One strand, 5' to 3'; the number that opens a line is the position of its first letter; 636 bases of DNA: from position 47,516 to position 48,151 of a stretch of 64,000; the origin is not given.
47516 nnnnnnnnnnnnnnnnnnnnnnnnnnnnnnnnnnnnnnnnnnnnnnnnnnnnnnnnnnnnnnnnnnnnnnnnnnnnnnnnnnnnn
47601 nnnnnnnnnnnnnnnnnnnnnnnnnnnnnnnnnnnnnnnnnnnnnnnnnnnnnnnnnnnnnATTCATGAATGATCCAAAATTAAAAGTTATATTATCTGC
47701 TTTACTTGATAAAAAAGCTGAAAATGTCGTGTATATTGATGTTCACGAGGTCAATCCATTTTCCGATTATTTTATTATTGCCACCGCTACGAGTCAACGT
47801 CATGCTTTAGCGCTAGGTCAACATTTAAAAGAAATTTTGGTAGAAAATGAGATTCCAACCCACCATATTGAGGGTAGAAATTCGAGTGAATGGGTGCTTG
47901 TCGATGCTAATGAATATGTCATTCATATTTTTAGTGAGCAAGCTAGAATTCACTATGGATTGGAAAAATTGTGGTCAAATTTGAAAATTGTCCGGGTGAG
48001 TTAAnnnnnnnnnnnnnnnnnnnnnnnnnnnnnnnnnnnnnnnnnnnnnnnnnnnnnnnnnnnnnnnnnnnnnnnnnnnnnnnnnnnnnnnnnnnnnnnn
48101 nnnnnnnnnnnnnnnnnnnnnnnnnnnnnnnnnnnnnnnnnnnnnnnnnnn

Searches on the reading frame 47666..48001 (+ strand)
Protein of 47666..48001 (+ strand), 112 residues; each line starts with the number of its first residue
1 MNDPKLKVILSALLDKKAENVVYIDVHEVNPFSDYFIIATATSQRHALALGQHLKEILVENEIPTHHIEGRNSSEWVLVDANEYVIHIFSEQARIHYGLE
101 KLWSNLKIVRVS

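Call 77: search_protein_families(library=ncbifam, proteins=[window:47666-48001:+], max_evalue=1e-10)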
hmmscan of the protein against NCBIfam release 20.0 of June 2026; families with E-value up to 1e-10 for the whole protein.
window:47666-48001:+ (112 aa): 1 family
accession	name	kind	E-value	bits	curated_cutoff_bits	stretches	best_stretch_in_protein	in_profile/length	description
TIGR00090.1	rsfS_iojap_ybeB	equivalog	5.5e-31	106.7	56.9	1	6-103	2-99/99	ribosome silencing factor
